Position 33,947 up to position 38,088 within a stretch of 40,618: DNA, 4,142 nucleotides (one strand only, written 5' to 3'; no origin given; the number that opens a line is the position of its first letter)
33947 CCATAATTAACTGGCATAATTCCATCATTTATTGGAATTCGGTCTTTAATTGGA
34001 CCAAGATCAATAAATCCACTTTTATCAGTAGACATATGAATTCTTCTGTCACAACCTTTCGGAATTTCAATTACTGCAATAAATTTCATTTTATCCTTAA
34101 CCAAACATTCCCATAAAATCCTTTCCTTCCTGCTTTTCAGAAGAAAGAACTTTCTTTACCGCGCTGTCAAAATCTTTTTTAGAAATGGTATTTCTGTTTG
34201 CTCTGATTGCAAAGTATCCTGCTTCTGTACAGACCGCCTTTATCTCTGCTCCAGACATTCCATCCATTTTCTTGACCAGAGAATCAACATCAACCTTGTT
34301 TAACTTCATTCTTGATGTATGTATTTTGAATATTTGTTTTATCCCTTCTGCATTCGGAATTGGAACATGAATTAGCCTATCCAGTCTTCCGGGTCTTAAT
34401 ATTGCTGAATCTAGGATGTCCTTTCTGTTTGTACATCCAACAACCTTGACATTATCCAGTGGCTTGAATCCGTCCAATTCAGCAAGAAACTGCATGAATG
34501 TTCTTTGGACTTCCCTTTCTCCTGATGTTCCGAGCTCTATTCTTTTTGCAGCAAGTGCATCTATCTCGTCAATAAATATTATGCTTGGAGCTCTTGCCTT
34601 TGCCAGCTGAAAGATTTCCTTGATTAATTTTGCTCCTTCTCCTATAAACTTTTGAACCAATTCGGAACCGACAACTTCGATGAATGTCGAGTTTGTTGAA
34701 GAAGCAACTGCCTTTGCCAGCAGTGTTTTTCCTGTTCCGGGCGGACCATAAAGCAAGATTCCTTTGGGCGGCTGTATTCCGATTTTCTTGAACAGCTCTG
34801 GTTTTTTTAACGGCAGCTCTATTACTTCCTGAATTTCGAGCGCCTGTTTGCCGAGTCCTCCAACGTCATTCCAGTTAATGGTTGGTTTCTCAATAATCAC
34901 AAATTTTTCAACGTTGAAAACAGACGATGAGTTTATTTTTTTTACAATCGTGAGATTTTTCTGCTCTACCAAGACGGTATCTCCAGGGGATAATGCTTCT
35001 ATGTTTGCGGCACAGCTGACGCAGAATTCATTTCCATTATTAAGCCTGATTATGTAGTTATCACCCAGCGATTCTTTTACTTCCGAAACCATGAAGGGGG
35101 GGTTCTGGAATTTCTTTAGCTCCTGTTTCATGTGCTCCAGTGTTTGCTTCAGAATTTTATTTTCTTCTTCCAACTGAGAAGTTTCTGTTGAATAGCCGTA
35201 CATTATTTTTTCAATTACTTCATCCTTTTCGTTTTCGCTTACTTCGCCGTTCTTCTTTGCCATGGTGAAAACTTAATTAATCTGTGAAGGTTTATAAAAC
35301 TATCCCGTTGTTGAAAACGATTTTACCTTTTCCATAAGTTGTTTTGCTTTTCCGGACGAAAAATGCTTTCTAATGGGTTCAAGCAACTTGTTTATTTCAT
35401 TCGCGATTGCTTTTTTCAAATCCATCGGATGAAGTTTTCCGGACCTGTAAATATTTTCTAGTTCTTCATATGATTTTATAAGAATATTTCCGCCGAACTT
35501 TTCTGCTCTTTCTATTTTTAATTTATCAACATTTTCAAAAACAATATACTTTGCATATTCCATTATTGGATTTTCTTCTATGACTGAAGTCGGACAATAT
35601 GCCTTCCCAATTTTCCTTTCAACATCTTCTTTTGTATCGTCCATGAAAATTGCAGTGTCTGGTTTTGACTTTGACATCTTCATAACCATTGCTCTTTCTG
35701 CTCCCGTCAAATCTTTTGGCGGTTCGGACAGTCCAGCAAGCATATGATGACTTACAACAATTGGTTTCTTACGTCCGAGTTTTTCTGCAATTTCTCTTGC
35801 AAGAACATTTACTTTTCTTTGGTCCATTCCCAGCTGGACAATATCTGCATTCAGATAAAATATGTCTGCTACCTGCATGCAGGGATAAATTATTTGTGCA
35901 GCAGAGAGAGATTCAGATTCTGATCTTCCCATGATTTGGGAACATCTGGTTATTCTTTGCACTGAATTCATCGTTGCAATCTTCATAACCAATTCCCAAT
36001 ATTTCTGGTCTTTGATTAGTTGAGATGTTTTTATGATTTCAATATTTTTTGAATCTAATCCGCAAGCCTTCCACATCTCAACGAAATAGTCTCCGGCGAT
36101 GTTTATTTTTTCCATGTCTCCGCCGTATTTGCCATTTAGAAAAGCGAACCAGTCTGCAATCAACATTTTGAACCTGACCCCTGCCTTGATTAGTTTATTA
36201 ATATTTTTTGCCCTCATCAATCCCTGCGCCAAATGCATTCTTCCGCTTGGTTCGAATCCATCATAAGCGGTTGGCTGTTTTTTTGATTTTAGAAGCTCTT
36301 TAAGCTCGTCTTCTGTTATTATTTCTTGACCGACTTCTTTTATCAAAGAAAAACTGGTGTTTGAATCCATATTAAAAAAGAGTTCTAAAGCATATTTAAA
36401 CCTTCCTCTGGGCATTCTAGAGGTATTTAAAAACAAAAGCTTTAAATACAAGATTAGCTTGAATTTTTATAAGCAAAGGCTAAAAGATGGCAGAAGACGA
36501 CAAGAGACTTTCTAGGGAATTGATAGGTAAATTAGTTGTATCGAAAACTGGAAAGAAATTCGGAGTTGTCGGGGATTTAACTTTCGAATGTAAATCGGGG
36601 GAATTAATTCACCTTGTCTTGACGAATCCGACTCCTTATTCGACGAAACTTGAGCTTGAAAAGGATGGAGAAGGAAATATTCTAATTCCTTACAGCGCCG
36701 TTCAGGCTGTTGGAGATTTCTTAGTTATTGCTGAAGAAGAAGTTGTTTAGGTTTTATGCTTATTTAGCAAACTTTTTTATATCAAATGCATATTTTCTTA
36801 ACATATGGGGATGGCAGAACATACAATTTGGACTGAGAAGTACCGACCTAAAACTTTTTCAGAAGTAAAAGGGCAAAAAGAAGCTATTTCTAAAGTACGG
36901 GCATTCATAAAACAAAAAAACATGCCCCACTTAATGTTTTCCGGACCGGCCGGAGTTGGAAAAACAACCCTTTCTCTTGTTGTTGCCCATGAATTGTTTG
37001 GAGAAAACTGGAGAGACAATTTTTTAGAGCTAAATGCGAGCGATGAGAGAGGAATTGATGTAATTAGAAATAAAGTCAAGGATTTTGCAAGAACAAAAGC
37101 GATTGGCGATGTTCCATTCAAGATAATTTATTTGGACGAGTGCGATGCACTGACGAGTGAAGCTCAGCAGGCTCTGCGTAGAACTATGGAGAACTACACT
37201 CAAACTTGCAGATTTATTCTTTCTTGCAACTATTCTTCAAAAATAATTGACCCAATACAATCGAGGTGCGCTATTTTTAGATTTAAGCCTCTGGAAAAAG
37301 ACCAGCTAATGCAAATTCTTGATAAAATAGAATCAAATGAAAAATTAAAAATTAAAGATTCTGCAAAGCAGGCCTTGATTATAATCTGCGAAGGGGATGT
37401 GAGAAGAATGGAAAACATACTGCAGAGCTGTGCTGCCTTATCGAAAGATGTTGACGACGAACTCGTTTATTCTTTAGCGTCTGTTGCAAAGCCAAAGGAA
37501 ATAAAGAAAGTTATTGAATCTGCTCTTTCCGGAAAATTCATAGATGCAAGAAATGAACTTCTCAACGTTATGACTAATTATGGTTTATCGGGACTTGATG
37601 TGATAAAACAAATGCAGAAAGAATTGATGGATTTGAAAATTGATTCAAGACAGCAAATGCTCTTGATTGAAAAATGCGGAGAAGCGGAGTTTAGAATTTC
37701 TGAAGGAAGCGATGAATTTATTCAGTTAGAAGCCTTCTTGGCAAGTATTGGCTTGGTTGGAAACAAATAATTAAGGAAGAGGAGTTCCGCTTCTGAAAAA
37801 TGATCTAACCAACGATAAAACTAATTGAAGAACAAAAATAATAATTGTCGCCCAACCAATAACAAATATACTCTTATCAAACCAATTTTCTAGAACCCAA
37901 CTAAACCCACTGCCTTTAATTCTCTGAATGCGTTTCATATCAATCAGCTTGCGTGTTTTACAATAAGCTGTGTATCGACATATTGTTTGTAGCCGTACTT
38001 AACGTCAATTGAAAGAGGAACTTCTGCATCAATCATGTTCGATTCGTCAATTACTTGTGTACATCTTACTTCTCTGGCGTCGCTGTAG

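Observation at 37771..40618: Operon of three tandem paralogous Cys-rich secreted proteins plus an untracked 55-aa membrane protein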

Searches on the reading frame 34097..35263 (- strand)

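Call 91: search_protein_families(library=pfam, proteins=[window:34097-35263:-], max_evalue=0.001)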
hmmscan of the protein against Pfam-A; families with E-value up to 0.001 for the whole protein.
window:34097-35263:- (388 aa): 10 families
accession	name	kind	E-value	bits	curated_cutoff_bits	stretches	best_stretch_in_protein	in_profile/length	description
PF00004.35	AAA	-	3.8e-42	144.3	21.2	1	169-301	1-130/131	ATPase family associated with various cellular activities (AAA)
PF17862.7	AAA_lid_3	-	4.8e-14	52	27.2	1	324-366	2-44/45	AAA+ lid domain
PF16450.11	Prot_ATP_ID_OB_C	-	8.1e-08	32.4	23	1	59-110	1-55/56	Proteasomal ATPase OB C-terminal domain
PF23902.1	AAA_lid_PRS2_C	-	5e-06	27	34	1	311-374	7-72/73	PRS2 AAA+ lid C-terminal domain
PF07728.20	AAA_5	-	5.4e-06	26.9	22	1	169-238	2-79/139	AAA domain (dynein-related subfamily)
PF13401.12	AAA_22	-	9.3e-06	26.4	27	0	169-197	8-39/130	AAA domain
PF13191.12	AAA_16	-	1.2e-05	26.3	32.6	0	157-192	15-50/167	AAA ATPase domain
PF05496.18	RuvB_N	-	1.7e-05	25.1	27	1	168-240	35-99/159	Holliday junction DNA helicase RuvB P-loop domain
PF07724.20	AAA_2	-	2e-05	25.1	27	1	169-260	6-99/166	AAA domain (Cdc48 subfamily)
PF06068.19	TIP49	-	0.00083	19.1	23.8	0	167-207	51-93/347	TIP49 P-loop domain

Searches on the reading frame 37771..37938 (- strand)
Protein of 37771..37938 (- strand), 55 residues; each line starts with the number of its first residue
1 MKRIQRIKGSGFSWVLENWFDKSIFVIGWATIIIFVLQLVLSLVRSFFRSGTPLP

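Call 5: search_protein_families(library=pfam, proteins=[window:37771-37938:-], max_evalue=10)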
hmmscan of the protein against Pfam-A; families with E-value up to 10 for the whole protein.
window:37771-37938:- (55 aa): 1 family
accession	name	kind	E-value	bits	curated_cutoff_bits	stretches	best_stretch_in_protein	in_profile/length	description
PF00335.26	Tetraspanin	-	0.092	12.8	32.1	1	16-45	190-219/225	Tetraspanin family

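Call 6: search_protein_families(library=ncbifam, proteins=[window:37771-37938:-], max_evalue=10)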
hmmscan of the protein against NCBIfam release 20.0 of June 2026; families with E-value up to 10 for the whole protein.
window:37771-37938:- (55 aa): 0 families

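Call 40: list_cluster_members(proteins=[window:37771-37938:-, window:37944-38897:-])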
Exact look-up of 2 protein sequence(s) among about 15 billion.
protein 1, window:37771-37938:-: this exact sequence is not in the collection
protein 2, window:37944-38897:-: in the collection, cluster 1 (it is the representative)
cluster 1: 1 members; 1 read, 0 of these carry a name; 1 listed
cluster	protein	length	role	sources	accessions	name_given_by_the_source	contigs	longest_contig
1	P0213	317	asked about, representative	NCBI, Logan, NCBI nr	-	-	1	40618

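Call 58: search_protein_families(library=phrogs, proteins=[window:37771-37938:-], max_evalue=0.1)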
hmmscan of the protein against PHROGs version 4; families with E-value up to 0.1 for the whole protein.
window:37771-37938:- (55 aa): 1 family
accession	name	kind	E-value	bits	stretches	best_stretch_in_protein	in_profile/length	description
phrog_26923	-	unknown function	0.061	14.6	1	11-39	8-36/54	-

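Call 59: search_protein_families(library=padloc, proteins=[window:37771-37938:-], max_evalue=0.1)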
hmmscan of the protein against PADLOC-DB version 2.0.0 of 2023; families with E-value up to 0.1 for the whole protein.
window:37771-37938:- (55 aa): 0 families

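Call 80: find_related_loci(query=window:37771-37938:-, collection=metagenome_contigs, flank=3000)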
Query window:37771-37938:- (55 aa) in metagenome_contigs; peptide patterns used: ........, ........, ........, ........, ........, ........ (x = any residue, [..] = any of these).
600 stretches matched a pattern, but none encodes a relative of the query by tblastn (E <= 1e-3).
